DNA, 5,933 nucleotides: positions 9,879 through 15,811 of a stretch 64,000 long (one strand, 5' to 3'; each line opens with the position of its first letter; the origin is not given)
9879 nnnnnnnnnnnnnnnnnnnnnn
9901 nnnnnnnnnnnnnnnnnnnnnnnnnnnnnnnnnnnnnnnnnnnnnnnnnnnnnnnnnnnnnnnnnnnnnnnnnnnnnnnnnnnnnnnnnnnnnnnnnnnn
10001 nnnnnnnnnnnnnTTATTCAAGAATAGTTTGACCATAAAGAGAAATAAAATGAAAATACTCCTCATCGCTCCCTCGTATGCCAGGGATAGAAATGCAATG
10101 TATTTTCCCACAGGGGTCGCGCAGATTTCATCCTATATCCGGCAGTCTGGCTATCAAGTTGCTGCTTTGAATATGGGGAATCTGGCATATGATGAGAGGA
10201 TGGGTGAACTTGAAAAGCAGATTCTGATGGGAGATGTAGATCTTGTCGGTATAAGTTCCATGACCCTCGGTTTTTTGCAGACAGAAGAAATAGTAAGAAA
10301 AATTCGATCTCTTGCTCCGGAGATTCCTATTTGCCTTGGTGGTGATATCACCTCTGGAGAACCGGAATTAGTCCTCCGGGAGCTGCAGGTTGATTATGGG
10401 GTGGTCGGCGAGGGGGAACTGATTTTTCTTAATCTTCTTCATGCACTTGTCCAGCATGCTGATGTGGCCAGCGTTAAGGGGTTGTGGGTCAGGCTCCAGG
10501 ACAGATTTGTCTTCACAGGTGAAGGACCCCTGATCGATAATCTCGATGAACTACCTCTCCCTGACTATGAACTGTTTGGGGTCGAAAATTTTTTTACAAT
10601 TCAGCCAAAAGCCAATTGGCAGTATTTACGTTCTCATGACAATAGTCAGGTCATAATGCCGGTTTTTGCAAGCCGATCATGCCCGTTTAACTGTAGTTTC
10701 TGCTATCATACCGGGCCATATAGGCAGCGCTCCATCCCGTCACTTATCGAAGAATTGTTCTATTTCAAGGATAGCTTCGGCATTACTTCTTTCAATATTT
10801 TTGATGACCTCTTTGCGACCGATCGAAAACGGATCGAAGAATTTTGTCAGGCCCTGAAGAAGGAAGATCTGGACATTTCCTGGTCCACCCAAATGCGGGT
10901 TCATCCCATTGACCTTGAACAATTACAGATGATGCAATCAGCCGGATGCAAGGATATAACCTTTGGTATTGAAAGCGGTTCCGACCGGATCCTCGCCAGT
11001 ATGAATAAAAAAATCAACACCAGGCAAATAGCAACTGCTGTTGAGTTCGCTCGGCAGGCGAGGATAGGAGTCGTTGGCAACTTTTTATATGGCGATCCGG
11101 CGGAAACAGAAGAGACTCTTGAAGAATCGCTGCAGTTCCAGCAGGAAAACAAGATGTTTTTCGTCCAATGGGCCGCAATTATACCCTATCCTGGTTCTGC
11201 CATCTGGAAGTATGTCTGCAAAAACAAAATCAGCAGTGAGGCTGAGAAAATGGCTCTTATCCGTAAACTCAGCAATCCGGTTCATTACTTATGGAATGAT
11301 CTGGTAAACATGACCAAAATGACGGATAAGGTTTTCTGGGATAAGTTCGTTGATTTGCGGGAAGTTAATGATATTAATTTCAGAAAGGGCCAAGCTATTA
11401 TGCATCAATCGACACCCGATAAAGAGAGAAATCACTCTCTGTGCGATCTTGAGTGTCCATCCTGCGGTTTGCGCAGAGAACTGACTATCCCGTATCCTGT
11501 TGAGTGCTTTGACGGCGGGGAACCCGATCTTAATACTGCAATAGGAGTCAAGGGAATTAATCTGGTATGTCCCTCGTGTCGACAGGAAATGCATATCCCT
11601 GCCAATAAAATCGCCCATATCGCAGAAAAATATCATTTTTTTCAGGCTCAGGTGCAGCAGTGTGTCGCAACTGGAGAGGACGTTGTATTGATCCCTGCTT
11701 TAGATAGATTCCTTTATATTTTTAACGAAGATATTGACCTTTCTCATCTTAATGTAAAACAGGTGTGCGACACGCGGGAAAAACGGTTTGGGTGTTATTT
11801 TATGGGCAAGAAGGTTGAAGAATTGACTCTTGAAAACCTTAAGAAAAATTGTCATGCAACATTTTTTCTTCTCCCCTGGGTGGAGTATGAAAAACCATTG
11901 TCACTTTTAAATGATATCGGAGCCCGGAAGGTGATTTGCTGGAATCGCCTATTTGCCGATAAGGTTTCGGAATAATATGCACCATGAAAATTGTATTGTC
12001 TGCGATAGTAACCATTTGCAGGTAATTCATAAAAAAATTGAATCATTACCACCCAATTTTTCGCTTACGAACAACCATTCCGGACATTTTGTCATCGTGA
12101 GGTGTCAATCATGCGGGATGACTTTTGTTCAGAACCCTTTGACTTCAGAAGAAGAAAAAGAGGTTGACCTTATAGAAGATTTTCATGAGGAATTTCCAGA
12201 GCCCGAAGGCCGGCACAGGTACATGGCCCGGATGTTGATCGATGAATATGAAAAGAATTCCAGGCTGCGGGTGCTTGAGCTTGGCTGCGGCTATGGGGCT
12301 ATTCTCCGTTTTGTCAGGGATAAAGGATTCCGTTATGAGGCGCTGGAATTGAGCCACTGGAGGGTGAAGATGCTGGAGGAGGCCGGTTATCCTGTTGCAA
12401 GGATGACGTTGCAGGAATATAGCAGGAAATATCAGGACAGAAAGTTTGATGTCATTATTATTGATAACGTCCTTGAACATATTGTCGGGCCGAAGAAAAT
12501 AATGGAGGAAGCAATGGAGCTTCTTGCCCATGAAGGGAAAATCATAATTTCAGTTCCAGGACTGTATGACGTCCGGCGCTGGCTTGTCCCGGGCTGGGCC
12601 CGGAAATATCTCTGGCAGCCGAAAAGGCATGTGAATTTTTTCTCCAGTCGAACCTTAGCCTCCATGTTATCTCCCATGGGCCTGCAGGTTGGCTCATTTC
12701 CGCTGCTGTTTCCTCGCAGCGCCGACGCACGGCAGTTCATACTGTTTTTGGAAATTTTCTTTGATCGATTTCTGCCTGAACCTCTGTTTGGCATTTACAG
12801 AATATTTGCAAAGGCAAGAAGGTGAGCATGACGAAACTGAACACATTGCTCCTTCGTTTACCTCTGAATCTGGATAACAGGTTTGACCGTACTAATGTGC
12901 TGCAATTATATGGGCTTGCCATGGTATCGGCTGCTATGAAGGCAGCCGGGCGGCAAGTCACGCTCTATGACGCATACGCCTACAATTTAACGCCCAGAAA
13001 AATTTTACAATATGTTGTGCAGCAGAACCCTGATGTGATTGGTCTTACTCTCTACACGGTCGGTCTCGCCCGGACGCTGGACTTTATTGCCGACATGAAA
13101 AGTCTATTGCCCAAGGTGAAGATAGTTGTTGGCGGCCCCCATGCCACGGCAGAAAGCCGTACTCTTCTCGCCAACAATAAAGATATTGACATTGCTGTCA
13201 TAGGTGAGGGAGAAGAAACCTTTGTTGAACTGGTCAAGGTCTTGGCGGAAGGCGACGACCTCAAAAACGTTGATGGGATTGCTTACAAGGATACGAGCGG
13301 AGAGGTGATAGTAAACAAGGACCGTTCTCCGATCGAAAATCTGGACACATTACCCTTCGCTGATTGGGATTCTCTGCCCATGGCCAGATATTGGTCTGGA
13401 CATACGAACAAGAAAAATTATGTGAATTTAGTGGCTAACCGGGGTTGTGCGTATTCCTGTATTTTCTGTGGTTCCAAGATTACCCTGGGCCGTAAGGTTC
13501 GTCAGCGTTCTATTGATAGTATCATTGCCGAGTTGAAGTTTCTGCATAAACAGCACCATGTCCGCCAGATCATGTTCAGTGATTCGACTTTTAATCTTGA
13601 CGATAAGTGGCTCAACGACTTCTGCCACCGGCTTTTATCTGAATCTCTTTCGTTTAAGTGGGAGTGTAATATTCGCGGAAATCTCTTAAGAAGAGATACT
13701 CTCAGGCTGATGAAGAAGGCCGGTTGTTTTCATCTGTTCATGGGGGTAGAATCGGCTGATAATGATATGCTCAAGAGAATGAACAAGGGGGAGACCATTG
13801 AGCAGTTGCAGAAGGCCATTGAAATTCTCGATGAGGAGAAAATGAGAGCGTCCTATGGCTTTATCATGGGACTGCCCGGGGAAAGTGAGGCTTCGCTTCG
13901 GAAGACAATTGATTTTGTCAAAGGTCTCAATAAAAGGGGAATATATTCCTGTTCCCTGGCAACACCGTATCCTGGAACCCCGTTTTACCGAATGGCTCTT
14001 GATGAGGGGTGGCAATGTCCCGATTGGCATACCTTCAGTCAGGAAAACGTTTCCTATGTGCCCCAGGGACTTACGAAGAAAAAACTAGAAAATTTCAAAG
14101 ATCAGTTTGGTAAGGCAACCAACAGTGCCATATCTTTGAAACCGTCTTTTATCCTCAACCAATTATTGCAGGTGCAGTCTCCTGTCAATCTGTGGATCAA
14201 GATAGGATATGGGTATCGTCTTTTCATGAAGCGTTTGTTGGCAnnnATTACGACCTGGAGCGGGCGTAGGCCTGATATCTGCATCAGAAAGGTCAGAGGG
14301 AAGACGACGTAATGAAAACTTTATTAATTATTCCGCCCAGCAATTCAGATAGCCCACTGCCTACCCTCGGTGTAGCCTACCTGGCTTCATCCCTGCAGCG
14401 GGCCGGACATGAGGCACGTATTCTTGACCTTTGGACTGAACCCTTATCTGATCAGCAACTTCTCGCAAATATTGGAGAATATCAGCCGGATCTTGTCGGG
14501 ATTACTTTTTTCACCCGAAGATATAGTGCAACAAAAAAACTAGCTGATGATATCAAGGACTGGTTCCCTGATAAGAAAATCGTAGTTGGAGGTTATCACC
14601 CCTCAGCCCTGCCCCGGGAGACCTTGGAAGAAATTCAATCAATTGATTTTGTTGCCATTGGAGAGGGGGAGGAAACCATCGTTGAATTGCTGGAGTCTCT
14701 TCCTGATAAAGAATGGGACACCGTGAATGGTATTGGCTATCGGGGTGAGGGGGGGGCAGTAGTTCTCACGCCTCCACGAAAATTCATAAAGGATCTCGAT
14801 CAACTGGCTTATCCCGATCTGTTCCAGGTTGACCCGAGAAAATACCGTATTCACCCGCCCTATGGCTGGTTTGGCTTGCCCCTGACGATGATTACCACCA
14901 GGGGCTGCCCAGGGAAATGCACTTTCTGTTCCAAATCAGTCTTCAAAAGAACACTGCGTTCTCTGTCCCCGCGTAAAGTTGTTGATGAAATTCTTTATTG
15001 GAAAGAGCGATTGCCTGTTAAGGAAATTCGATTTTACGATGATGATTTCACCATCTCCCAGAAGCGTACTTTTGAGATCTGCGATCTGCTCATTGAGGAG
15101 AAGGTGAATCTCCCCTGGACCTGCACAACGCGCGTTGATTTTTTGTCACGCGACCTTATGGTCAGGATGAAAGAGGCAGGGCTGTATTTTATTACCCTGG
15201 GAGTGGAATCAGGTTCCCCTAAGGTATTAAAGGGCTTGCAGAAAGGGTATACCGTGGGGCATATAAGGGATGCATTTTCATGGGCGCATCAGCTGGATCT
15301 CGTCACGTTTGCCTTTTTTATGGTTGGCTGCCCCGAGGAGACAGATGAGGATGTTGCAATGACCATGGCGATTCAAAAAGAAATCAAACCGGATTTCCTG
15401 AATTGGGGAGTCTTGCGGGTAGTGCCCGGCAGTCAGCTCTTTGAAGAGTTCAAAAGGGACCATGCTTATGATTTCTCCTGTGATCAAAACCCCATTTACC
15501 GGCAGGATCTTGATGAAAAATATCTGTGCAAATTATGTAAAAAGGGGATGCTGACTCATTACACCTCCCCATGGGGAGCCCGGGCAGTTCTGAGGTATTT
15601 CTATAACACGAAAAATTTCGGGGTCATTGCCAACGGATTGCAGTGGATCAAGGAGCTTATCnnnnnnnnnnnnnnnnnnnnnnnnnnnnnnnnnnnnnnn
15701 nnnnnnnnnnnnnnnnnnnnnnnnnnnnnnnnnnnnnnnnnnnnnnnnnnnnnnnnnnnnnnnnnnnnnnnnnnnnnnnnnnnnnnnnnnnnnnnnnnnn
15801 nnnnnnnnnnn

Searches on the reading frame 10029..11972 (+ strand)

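Call 65: search_protein_families(library=pfam, proteins=[window:10029-11972:+], max_evalue=0.00001)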
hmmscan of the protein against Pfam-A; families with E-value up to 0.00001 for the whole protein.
window:10029-11972:+ (648 aa): 2 families
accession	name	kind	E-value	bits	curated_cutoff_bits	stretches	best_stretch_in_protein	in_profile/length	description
PF04055.27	Radical_SAM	-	2.2e-19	70.7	29.5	1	215-370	4-165/166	Radical SAM superfamily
PF02310.24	B12-binding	-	1.2e-15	57.9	32.1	1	26-136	13-120/121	B12 binding domain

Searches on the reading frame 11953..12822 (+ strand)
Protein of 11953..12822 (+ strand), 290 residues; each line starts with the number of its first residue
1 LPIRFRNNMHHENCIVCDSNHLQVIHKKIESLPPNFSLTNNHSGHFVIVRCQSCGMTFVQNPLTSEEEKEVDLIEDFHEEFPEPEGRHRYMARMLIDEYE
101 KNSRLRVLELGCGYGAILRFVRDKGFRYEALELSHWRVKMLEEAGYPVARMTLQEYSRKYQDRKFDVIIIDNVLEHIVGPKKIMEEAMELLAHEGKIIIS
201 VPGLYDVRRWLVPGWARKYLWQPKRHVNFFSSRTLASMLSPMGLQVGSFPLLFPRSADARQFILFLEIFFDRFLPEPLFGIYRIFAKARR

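Call 65: search_protein_families(library=pfam, proteins=[window:11953-12822:+], max_evalue=0.00001)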
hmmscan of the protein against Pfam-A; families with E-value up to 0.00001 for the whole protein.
window:11953-12822:+ (290 aa): 6 families
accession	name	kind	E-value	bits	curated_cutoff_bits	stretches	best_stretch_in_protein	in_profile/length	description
PF13489.12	Methyltransf_23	-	1.1e-21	77.7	27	1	97-246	14-161/164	Methyltransferase domain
PF07021.18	MetW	-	2.2e-11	44.2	21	1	106-208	16-118/193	Methionine biosynthesis protein MetW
PF08242.18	Methyltransf_12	-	3.5e-10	40.9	30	1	108-197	1-98/98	Methyltransferase domain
PF08241.18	Methyltransf_11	-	1e-09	39.3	21.2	1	108-199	1-95/95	Methyltransferase domain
PF13847.12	Methyltransf_31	-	2.5e-09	37.4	27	1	102-203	2-113/145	Methyltransferase domain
PF13649.12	Methyltransf_25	-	7.4e-07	30.2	27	1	107-195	1-97/97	Methyltransferase domain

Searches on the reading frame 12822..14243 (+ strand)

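Call 65: search_protein_families(library=pfam, proteins=[window:12822-14243:+], max_evalue=0.00001)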
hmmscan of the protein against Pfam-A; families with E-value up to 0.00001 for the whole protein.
window:12822-14243:+ (474 aa): 2 families
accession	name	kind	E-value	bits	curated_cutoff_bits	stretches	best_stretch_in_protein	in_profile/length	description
PF04055.27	Radical_SAM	-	4.2e-25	89.3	29.5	1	206-366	4-166/166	Radical SAM superfamily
PF02310.24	B12-binding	-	1.1e-23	83.8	32.1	1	30-138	15-121/121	B12 binding domain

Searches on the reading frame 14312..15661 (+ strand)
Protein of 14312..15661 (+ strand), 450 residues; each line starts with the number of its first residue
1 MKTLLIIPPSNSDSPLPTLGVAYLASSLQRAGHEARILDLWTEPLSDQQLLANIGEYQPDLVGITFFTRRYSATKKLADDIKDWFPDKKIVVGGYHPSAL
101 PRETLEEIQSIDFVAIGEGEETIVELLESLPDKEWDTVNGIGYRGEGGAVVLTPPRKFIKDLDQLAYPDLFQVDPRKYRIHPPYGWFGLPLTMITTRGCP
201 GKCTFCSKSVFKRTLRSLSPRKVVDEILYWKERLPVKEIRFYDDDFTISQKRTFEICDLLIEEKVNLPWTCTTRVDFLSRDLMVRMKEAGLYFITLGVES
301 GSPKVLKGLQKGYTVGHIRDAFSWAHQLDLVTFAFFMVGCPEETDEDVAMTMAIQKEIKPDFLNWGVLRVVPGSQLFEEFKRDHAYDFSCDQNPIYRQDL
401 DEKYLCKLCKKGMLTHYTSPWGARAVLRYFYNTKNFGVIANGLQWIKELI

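Call 66: search_protein_families(library=pfam, proteins=[window:14312-15661:+], max_evalue=0.00001)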
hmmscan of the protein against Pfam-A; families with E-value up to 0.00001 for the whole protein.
window:14312-15661:+ (450 aa): 2 families
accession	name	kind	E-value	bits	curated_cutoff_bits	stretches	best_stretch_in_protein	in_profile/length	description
PF02310.24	B12-binding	-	5.2e-25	88.1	32.1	1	13-126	9-120/121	B12 binding domain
PF04055.27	Radical_SAM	-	3.7e-24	86.2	29.5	1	193-352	1-163/166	Radical SAM superfamily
